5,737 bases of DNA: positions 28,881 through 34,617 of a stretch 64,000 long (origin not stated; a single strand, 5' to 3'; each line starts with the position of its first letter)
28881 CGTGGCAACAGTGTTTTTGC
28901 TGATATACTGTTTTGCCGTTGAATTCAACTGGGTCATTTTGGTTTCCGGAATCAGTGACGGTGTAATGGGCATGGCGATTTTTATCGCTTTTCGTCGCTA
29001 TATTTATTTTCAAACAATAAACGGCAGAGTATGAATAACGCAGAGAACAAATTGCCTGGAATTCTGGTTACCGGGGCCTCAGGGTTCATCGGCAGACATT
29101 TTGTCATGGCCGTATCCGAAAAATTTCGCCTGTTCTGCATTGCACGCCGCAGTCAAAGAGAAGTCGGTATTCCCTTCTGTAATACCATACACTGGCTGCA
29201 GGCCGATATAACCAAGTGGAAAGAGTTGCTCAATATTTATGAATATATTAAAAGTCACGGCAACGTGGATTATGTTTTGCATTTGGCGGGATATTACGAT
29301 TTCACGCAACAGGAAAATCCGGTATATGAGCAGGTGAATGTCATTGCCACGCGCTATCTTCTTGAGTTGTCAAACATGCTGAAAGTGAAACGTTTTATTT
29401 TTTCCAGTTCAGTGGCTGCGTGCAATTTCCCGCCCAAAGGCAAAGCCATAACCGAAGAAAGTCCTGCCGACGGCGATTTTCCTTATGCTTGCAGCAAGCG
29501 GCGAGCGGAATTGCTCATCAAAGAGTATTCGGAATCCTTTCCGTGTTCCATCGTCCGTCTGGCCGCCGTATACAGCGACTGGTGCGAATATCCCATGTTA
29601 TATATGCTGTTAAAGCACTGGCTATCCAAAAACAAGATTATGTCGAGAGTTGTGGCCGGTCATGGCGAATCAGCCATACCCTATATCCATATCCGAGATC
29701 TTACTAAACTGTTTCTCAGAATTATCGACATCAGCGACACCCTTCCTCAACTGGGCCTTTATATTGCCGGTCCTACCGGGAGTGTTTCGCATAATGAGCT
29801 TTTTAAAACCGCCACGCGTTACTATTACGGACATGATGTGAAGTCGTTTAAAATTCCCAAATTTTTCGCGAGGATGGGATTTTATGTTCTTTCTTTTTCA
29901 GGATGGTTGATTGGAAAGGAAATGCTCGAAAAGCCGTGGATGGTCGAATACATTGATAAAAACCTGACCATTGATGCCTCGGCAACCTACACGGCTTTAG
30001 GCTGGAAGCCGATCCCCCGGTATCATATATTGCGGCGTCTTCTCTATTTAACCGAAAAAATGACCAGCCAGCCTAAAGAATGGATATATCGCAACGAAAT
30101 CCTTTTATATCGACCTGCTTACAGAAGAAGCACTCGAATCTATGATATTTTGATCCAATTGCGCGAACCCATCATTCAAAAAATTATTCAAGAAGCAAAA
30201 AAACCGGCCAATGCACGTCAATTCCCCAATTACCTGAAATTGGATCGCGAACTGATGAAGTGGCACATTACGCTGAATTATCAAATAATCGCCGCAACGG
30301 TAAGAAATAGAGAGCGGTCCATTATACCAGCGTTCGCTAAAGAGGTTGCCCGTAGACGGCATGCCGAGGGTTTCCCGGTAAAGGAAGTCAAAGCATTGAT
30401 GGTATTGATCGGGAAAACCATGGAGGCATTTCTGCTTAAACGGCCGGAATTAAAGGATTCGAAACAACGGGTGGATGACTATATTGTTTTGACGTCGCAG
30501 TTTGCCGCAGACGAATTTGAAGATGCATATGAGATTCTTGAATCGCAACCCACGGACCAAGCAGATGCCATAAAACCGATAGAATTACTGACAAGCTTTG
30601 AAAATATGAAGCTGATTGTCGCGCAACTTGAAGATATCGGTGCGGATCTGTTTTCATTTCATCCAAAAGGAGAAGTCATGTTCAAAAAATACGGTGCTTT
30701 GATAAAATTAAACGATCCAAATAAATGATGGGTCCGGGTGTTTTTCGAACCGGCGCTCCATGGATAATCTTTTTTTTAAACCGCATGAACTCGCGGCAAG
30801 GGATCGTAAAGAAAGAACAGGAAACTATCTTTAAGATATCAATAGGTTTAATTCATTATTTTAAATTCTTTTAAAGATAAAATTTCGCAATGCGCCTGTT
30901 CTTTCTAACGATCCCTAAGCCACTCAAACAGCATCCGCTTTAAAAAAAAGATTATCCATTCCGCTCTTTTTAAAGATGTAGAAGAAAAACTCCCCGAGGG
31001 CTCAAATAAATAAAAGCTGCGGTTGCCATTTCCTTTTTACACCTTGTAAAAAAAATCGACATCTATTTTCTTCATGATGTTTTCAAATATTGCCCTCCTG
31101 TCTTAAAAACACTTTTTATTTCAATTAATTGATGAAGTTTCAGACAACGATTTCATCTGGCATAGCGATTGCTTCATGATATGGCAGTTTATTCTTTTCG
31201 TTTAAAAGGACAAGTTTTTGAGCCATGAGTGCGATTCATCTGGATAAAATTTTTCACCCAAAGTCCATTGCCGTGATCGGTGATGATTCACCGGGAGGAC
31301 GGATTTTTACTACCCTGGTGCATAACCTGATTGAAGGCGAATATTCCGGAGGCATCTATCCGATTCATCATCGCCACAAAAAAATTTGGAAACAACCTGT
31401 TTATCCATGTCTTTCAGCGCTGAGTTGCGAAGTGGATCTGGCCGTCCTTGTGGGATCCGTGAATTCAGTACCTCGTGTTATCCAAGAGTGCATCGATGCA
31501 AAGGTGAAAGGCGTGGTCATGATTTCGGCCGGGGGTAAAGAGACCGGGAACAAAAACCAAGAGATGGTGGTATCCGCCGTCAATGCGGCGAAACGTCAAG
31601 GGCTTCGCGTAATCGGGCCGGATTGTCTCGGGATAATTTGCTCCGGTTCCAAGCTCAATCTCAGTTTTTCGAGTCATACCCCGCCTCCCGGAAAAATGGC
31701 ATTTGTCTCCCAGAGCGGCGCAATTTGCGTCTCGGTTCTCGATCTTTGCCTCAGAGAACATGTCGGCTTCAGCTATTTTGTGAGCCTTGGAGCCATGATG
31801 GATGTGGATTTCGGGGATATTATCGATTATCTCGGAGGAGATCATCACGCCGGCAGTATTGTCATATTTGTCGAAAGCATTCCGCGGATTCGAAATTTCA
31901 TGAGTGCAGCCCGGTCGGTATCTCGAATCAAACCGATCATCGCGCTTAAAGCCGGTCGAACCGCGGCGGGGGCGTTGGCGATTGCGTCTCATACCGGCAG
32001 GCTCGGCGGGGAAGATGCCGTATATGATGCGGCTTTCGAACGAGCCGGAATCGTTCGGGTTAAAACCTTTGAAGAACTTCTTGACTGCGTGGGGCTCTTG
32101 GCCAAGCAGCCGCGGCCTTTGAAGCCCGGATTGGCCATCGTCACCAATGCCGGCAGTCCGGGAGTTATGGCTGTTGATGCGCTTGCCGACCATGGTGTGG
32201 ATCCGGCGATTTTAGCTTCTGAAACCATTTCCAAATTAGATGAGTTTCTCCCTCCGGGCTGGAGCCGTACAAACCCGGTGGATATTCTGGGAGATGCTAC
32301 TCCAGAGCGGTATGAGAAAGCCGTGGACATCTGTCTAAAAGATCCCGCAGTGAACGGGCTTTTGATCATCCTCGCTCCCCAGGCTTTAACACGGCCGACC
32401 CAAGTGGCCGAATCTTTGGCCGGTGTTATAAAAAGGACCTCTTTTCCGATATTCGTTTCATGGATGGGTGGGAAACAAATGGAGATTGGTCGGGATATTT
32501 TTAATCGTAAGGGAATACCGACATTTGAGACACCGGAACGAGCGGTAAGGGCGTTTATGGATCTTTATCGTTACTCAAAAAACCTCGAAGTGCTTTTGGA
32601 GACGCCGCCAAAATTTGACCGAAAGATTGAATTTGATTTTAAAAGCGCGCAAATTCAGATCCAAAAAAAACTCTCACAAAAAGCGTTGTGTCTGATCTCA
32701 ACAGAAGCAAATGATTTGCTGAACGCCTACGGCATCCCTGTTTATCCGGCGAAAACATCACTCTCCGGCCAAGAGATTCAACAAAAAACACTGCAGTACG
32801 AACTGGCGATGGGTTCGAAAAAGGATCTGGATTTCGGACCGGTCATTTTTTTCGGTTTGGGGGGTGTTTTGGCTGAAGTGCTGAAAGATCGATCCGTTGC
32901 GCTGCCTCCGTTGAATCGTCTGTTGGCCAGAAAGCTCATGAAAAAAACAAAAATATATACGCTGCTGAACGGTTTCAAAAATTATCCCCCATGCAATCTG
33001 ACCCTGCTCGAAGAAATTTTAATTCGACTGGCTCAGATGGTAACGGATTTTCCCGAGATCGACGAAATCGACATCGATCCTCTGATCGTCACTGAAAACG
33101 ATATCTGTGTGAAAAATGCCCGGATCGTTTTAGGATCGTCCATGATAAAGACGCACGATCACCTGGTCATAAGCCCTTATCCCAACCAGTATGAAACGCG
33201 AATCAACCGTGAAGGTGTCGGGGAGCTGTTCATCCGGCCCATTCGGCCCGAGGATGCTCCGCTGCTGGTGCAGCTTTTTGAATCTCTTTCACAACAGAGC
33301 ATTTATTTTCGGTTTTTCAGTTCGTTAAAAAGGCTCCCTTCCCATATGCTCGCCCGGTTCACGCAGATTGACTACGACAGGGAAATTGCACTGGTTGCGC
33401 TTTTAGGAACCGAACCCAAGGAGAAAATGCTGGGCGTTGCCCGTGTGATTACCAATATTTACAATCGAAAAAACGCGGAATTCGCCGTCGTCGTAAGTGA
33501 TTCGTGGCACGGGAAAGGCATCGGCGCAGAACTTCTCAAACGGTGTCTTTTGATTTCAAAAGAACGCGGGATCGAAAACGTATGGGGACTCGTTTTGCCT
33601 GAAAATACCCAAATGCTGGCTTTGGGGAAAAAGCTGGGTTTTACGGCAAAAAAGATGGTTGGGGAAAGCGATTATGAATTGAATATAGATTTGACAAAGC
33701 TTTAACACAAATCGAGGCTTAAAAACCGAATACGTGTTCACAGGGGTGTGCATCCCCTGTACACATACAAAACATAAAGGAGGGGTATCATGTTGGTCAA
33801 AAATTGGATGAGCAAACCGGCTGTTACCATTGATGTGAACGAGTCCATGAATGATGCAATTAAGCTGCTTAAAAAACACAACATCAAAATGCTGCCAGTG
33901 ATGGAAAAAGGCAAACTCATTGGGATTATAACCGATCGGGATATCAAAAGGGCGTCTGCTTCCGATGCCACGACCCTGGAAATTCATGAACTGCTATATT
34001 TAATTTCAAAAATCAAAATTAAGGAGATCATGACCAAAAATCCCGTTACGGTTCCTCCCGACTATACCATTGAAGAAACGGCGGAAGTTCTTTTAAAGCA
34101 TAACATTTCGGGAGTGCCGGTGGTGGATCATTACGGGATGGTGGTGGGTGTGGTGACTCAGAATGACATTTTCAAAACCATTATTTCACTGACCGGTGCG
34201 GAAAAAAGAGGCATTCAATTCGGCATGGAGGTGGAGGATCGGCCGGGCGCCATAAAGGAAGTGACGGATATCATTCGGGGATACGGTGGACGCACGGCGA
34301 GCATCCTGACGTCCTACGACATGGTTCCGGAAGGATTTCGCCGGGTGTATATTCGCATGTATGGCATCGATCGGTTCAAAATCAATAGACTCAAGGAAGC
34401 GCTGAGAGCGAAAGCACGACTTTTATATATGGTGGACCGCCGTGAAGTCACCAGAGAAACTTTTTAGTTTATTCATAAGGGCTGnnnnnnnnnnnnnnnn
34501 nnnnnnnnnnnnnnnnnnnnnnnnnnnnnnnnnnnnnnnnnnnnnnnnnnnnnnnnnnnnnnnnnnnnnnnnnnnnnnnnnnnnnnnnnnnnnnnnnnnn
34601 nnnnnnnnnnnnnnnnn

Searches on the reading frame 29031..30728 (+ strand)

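Call 8: search_protein_families(library=pfam, proteins=[window:29031-30728:+])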
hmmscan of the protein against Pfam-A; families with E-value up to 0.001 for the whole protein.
window:29031-30728:+ (565 aa): 7 families
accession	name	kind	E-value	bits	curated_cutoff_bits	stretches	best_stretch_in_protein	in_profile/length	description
PF01370.27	Epimerase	-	2.6e-27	96.2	20.9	1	11-237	1-230/240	NAD dependent epimerase/dehydratase family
PF07993.18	NAD_binding_4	-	5.1e-14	52.5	20.1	1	13-182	1-209/258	Male sterility protein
PF16363.11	GDP_Man_Dehyd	-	1.6e-13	51.3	27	1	12-183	1-186/332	GDP-mannose 4,6 dehydratase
PF01073.25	3Beta_HSD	-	4.6e-12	46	22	1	12-165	1-159/280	3-beta hydroxysteroid dehydrogenase/isomerase family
PF04321.23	RmlD_sub_bind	-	1.7e-05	24.5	27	1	11-183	3-154/287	RmlD substrate binding domain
PF02719.21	Polysacc_synt_2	-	0.0002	21.1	20.2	1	11-132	1-133/293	Polysaccharide biosynthesis protein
PF00106.31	adh_short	-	0.00044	20.2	26.6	1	11-93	3-92/195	short chain dehydrogenase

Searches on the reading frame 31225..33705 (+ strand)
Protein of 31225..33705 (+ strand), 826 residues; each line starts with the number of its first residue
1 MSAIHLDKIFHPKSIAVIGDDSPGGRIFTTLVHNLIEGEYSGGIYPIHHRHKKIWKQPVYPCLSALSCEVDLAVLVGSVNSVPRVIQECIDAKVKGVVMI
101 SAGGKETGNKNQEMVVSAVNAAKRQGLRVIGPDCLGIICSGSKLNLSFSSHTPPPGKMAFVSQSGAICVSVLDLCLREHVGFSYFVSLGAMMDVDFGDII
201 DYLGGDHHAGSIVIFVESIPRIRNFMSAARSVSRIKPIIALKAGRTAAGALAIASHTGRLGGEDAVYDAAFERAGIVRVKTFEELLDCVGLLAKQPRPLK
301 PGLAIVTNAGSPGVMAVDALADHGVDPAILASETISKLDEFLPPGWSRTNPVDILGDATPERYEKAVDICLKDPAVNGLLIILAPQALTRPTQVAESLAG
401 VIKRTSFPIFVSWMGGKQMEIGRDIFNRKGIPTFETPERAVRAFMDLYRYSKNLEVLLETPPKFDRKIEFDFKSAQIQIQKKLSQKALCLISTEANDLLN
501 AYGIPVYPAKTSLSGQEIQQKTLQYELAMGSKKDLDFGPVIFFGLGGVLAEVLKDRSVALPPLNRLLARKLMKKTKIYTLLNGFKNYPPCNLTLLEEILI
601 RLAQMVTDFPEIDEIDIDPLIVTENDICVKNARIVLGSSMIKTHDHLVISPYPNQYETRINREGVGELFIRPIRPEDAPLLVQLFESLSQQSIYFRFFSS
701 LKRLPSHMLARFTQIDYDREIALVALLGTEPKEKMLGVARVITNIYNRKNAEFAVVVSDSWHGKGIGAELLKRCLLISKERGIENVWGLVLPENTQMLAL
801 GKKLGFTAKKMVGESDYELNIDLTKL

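Call 8: search_protein_families(library=pfam, proteins=[window:31225-33705:+])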
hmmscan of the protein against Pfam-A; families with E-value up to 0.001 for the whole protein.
window:31225-33705:+ (826 aa): 8 families
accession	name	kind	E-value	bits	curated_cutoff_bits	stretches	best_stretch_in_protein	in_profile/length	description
PF13607.11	Succ_CoA_lig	-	3e-50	170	27.4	1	155-291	1-137/138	Succinyl-CoA ligase like flavodoxin domain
PF13549.11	ATP-grasp_5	-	9.3e-42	143.3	27.6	1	513-636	97-221/221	ATP-grasp domain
PF13380.12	CoA_binding_2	-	1e-15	58.6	22.8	1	13-138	1-114/116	CoA binding domain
PF19045.5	Ligase_CoA_2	-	1.9e-11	44.7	23.7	1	304-453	2-157/162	Ligase-CoA domain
PF13302.13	Acetyltransf_3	-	2.1e-09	38.7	25.4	1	668-807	2-138/138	Acetyltransferase (GNAT) domain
PF00583.31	Acetyltransf_1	-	1.5e-07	32.1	20.7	1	714-806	24-116/116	Acetyltransferase (GNAT) family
PF02629.25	CoA_binding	-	8.6e-06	26.9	22.3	1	12-103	3-97/97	CoA binding domain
PF13508.13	Acetyltransf_7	-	2.2e-05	25.2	27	1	733-807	12-83/84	Acetyltransferase (GNAT) domain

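Call 78: search_protein_families(library=ncbifam, proteins=[window:31225-33705:+], max_evalue=1e-10)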
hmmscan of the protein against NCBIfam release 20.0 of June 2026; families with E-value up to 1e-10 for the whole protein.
window:31225-33705:+ (826 aa): 5 families
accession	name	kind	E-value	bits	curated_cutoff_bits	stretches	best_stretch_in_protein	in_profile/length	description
TIGR02717.1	AcCoA-syn-alpha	equivalog_domain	1.1e-134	449.5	567.15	1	6-451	1-447/447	acetate--CoA ligase alpha subunit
NF045493.1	HydDutCoALig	equivalog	1.9e-116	390.4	1300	2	8-507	5-502/698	4-hydroxybutyrate--CoA ligase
NF045494.1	AcCoALig_Archglob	equivalog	7.5e-100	335.2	1200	2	5-452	217-664/665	acetate--CoA ligase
NF045492.1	HydPropCoALig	equivalog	3.2e-95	319.9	1300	2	4-452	246-698/700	3-hydroxypropionate--CoA ligase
NF058543.1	ActPatMycb56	equivalog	2.4e-16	59.5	460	1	665-805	136-273/317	acetyltransferase Pat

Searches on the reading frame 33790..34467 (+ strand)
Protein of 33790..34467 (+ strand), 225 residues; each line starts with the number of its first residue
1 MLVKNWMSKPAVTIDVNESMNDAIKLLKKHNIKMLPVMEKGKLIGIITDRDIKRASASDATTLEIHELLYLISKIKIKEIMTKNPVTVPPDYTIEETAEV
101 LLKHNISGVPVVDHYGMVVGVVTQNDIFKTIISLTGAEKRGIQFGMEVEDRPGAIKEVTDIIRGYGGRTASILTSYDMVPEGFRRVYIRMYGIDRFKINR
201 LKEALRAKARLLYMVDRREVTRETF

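Call 8: search_protein_families(library=pfam, proteins=[window:33790-34467:+])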
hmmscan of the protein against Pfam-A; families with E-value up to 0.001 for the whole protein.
window:33790-34467:+ (225 aa): 1 family
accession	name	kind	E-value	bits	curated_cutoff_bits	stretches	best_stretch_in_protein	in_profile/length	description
PF00571.33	CBS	-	1.5e-35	121.7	24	2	77-131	1-55/57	CBS domain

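Call 78: search_protein_families(library=ncbifam, proteins=[window:33790-34467:+], max_evalue=1e-10)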
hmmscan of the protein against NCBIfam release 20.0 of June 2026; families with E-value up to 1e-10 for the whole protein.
window:33790-34467:+ (225 aa): 10 families
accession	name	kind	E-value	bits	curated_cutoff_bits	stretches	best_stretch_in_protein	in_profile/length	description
NF011447.0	PRK14869.2-3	equivalog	5.2e-17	61.6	522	0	3-57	70-125/540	putative manganese-dependent inorganic diphosphatase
NF011449.0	PRK14869.2-5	equivalog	3.2e-15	56.1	411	0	9-127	76-201/451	putative manganese-dependent inorganic diphosphatase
NF041552.1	TF_PrdR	equivalog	3.6e-15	55.3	795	0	2-57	71-126/577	sigma-54 dependent transcriptional regulator PrdR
TIGR01302.1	IMP_dehydrog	equivalog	9.3e-14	51.1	481.5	0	74-130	142-199/450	IMP dehydrogenase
NF011445.0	PRK14869.2-1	equivalog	1.8e-12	46.5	483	0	74-143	67-136/548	putative manganese-dependent inorganic diphosphatase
NF011443.0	PRK14869.1-5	equivalog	4.8e-12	45.1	335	0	74-135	68-129/546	putative manganese-dependent inorganic diphosphatase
NF053603.1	HhpR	exception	7.8e-12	45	520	0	72-133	219-280/282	CBS domain-containing high hydrostatic pressure regulator HhpR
NF011440.0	PRK14869.1-2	equivalog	3.9e-11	42.3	746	0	74-134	66-126/541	putative manganese-dependent inorganic diphosphatase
NF008581.0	PRK11543.1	equivalog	4.2e-11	42.4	481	0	76-131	264-319/321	arabinose-5-phosphate isomerase GutQ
TIGR00400.1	mgtE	equivalog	6e-11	41.8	232.75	0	62-134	182-254/450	magnesium transporter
